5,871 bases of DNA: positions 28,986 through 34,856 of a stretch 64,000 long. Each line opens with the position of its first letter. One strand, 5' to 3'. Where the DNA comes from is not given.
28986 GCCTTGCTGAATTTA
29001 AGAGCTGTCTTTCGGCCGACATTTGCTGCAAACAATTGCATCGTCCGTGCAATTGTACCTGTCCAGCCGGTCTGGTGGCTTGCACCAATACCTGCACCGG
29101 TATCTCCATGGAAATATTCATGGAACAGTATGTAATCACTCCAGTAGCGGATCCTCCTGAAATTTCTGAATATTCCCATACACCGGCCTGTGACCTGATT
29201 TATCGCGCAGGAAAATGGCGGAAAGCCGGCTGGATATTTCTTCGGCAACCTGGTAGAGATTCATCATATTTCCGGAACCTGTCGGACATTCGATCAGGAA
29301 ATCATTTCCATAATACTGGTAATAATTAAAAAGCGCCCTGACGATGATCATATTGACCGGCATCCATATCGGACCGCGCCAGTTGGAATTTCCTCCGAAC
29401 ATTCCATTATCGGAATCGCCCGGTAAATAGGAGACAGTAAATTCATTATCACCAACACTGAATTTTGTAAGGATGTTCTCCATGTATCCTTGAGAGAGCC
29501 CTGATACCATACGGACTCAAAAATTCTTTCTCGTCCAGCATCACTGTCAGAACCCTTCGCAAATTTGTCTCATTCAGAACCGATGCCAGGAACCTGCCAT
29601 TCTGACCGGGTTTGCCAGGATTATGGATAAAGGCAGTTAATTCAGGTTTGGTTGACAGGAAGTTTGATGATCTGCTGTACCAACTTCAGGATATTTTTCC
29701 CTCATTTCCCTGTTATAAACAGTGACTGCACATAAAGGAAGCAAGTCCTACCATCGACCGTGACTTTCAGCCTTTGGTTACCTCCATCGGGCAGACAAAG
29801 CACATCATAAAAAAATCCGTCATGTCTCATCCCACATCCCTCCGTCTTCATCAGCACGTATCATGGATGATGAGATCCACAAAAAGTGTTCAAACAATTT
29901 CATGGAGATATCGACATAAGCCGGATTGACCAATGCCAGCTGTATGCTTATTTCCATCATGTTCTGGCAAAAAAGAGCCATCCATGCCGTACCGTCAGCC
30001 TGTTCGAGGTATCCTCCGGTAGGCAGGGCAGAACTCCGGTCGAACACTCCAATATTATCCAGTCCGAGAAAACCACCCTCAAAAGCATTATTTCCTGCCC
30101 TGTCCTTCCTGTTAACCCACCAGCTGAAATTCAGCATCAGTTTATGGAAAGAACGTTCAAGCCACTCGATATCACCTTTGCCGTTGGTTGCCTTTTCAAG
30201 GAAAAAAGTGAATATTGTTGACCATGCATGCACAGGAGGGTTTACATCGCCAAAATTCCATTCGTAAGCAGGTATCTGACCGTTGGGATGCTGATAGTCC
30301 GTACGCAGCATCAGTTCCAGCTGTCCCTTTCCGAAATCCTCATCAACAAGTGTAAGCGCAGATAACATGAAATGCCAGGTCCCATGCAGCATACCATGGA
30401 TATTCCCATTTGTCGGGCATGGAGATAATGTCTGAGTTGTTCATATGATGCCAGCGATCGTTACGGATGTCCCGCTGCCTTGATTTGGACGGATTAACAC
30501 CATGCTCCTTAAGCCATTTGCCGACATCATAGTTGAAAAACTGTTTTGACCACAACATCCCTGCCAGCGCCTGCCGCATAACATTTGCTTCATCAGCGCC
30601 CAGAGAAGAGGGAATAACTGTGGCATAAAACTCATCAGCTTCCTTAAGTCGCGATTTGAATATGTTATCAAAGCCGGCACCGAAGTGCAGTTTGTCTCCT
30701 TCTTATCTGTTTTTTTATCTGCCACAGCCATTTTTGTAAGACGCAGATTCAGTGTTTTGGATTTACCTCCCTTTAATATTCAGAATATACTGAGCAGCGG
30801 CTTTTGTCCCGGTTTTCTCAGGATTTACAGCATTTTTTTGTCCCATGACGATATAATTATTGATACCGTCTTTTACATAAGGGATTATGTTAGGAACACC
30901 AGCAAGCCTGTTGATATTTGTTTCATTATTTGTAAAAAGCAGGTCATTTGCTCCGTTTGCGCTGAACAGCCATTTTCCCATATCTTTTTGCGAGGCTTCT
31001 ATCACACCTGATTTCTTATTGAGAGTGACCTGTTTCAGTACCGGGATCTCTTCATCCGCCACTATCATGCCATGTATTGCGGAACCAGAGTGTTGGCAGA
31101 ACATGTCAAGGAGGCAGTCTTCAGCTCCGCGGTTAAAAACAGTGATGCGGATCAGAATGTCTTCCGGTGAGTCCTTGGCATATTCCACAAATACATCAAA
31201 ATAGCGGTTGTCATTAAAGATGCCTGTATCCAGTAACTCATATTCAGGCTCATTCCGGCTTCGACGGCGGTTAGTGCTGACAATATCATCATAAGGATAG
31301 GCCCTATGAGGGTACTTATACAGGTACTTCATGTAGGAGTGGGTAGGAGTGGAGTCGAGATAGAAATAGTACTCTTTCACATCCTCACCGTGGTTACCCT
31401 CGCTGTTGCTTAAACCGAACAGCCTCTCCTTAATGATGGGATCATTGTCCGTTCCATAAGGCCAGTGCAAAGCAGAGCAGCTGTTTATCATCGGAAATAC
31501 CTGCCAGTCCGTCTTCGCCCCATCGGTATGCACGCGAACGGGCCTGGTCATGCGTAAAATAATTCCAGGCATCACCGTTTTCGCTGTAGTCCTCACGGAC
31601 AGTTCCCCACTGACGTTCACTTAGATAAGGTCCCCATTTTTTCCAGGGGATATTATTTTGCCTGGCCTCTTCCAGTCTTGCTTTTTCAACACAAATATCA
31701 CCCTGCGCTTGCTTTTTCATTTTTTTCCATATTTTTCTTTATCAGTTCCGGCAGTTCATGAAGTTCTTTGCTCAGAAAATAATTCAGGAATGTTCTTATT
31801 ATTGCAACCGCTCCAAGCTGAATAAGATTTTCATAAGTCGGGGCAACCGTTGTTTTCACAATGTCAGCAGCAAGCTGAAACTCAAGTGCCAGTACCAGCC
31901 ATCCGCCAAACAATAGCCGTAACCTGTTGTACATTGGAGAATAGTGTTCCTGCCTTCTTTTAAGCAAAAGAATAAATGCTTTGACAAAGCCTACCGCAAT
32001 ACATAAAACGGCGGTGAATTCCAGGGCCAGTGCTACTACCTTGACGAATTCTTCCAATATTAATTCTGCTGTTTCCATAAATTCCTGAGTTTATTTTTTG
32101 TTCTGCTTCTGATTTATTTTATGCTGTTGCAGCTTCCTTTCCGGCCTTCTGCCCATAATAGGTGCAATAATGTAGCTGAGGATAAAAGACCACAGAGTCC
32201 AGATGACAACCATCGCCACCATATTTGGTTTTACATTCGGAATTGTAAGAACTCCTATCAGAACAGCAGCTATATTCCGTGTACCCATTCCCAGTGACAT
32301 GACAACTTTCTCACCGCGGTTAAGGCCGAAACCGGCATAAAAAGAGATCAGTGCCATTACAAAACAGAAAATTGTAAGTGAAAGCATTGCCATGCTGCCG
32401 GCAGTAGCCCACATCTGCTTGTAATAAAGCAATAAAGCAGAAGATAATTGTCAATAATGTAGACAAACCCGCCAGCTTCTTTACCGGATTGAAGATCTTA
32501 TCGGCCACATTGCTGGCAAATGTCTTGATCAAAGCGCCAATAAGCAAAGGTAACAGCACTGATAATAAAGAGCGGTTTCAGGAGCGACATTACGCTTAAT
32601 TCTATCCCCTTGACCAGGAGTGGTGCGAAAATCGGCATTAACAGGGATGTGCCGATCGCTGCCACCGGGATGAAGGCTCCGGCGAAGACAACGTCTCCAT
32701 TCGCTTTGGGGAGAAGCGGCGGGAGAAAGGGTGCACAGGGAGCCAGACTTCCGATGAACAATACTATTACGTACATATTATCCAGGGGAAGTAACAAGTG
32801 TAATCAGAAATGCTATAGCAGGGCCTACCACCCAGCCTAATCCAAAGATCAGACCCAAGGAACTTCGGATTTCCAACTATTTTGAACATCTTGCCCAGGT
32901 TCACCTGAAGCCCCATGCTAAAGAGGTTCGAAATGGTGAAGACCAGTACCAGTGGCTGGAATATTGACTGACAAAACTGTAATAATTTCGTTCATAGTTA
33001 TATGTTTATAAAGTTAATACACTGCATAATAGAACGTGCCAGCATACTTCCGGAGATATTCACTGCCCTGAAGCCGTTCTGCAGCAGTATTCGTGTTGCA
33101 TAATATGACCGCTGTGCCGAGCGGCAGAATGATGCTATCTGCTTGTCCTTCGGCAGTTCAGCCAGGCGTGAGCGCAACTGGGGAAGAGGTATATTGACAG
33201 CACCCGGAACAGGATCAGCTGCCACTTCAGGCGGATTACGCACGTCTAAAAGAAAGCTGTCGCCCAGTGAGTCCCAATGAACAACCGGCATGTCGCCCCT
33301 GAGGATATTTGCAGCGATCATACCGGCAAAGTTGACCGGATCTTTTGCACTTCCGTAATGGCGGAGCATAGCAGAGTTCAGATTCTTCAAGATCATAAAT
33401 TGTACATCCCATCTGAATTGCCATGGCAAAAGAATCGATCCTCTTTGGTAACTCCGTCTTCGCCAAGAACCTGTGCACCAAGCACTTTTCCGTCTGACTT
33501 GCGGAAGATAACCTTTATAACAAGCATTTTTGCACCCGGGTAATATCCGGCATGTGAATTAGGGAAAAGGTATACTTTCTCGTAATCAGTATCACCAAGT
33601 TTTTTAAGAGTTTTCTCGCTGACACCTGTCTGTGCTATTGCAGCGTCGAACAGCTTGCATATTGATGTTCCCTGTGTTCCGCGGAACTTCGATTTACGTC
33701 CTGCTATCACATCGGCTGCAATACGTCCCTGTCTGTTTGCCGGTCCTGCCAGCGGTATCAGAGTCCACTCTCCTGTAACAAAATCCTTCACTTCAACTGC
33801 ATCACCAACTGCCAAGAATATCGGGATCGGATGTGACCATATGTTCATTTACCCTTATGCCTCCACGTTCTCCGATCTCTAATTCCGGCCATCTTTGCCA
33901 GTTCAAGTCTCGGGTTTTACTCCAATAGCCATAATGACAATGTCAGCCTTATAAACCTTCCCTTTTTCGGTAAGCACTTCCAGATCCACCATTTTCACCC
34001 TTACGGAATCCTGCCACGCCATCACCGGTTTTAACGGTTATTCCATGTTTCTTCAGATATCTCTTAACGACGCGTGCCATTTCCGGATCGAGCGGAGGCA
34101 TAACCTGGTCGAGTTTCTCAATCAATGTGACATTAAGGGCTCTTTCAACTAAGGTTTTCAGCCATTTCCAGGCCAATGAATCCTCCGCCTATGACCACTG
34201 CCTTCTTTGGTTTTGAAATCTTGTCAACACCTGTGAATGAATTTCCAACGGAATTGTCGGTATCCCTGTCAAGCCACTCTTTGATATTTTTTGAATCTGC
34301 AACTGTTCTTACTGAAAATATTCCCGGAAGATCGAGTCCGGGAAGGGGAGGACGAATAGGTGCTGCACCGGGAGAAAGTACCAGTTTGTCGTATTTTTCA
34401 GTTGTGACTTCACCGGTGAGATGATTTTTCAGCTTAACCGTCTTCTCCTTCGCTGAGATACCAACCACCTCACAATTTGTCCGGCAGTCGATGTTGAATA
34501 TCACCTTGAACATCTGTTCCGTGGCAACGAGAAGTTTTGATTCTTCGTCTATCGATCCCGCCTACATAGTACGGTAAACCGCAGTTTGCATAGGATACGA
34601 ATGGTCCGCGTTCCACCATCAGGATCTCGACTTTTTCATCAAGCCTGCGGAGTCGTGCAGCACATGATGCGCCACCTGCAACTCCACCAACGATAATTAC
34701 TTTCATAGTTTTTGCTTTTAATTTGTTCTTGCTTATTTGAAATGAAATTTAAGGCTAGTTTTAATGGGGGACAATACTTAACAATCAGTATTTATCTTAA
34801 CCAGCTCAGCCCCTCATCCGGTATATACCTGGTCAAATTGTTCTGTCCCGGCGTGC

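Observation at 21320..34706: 13.4-kb translationally coupled block joining a sugar hydrolase and dehydrogenase to a cytoplasmic NAD(P)H-linked molybdoenzyme and sulfur-type redox genes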

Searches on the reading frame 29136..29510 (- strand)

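Call 6: search_protein_families(library=pfam, proteins=[window:29136-29510:-], max_evalue=0.01)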
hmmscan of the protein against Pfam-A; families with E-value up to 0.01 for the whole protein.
window:29136-29510:- (124 aa): 2 families
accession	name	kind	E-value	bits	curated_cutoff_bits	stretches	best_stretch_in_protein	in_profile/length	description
PF03200.22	Glyco_hydro_63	-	0.00036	19.9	22.4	1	42-69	405-432/492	Glycosyl hydrolase family 63 C-terminal domain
PF22422.2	MGH1-like_GH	-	0.0019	18.3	27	1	33-64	281-312/356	Mannosylglycerate hydrolase MGH1-like glycoside hydrolase domain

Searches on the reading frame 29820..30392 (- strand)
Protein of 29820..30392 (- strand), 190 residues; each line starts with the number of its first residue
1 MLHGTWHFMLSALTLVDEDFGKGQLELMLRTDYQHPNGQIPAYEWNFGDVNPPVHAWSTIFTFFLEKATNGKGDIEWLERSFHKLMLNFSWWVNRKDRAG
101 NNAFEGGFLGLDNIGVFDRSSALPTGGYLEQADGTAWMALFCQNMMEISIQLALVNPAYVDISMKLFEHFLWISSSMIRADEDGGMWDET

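Call 6: search_protein_families(library=pfam, proteins=[window:29820-30392:-], max_evalue=0.01)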
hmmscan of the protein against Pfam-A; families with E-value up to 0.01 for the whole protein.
window:29820-30392:- (190 aa): 1 family
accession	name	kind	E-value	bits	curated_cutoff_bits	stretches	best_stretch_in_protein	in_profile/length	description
PF22422.2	MGH1-like_GH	-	0.00091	19.3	27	1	6-101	10-110/356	Mannosylglycerate hydrolase MGH1-like glycoside hydrolase domain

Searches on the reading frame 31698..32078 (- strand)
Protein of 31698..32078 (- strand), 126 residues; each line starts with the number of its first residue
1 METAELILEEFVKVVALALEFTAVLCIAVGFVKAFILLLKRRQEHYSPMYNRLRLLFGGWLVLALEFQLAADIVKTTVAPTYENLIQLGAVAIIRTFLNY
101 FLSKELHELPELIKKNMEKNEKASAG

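Call 7: search_protein_families(library=pfam, proteins=[window:31698-32078:-], max_evalue=0.01)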
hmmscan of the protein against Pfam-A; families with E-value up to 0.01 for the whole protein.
window:31698-32078:- (126 aa): 1 family
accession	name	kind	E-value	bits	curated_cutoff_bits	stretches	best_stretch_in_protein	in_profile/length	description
PF07784.16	DUF1622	-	1.9e-27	95.4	24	1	30-106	1-78/78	Protein of unknown function (DUF1622)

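Call 31: find_encoding_contigs(protein=window:31698-32078:-, flank=3000, max_places=3)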
Protein window:31698-32078:- (126 aa): 2 contigs read that carry it; 2 places shown.
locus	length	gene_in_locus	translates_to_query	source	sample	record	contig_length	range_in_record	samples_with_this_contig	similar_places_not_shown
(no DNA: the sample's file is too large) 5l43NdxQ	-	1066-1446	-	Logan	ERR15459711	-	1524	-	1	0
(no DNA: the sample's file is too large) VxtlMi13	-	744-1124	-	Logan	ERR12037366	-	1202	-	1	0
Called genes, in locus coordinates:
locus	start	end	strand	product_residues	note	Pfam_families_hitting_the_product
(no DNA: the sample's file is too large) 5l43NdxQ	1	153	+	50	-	?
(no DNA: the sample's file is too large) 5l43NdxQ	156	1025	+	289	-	PF01758:SBF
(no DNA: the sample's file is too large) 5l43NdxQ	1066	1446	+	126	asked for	PF07784:DUF1622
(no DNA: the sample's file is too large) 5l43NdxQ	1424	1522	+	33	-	?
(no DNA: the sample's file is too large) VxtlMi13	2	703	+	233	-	?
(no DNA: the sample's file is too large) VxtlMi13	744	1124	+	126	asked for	PF07784:DUF1622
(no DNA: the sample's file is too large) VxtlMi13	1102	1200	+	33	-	?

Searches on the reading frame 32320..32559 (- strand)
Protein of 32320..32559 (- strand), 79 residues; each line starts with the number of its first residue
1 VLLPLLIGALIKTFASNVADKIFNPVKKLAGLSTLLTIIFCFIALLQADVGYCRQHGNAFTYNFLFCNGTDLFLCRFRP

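Call 7: search_protein_families(library=pfam, proteins=[window:32320-32559:-], max_evalue=0.01)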
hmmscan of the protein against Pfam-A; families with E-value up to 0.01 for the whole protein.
window:32320-32559:- (79 aa): 1 family
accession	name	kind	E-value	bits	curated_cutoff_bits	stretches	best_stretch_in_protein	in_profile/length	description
PF03812.18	KdgT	-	0.0015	18.5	25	1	1-50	13-60/305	2-keto-3-deoxygluconate permease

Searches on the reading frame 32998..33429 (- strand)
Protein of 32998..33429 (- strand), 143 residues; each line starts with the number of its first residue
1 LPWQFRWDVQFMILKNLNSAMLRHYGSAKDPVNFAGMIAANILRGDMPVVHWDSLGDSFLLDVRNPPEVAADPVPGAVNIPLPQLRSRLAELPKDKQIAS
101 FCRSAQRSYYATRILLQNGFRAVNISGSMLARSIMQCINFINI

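Call 7: search_protein_families(library=pfam, proteins=[window:32998-33429:-], max_evalue=0.01)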
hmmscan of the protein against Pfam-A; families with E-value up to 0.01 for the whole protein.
window:32998-33429:- (143 aa): 1 family
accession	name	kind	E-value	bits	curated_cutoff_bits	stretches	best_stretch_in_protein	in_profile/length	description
PF00581.25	Rhodanese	-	2.6e-10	41.1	22.2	1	58-129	12-96/102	Rhodanese-like domain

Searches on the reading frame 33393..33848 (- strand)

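Call 7: search_protein_families(library=pfam, proteins=[window:33393-33848:-], max_evalue=0.01)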
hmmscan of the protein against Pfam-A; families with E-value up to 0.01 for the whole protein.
window:33393-33848:- (151 aa): 1 family
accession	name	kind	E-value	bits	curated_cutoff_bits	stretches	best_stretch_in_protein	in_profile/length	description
PF02852.28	Pyr_redox_dim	-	1.3e-10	41.9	25.3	1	63-131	3-71/110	Pyridine nucleotide-disulphide oxidoreductase, dimerisation domain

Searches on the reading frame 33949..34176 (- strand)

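Call 7: search_protein_families(library=pfam, proteins=[window:33949-34176:-], max_evalue=0.01)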
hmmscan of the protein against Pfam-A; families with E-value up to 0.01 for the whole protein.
window:33949-34176:- (75 aa): 2 families
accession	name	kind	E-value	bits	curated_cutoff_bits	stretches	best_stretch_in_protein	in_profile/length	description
PF00070.33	Pyr_redox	-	1e-10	42.4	22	1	7-63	16-72/82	Pyridine nucleotide-disulphide oxidoreductase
PF07992.20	Pyr_redox_2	-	2.6e-08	34.1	26.1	1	11-62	163-214/291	Pyridine nucleotide-disulphide oxidoreductase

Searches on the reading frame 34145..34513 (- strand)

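Call 7: search_protein_families(library=pfam, proteins=[window:34145-34513:-], max_evalue=0.01)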
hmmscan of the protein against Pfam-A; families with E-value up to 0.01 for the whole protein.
window:34145-34513:- (122 aa): 3 families
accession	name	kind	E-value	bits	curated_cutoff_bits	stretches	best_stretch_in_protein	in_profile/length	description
PF07992.20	Pyr_redox_2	-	8.3e-18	65.3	26.1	1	7-121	66-161/291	Pyridine nucleotide-disulphide oxidoreductase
PF00070.33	Pyr_redox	-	5.4e-05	24.1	22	1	104-121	1-18/82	Pyridine nucleotide-disulphide oxidoreductase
PF01266.30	DAO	-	0.0095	15.9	27.9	0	9-57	165-213/353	FAD dependent oxidoreductase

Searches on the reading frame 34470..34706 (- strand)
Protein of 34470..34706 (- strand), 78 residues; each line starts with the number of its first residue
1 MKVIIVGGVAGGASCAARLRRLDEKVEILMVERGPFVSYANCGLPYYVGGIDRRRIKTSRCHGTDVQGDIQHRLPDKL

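Call 7: search_protein_families(library=pfam, proteins=[window:34470-34706:-], max_evalue=0.01)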
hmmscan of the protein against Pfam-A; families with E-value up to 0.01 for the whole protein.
window:34470-34706:- (78 aa): 2 families
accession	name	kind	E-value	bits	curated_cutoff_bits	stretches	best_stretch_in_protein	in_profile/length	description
PF07992.20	Pyr_redox_2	-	1.3e-05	25.2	26.1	1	1-55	1-53/291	Pyridine nucleotide-disulphide oxidoreductase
PF13450.12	NAD_binding_8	-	0.0019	18.9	21.9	1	5-37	1-31/68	NAD(P)-binding Rossmann-like domain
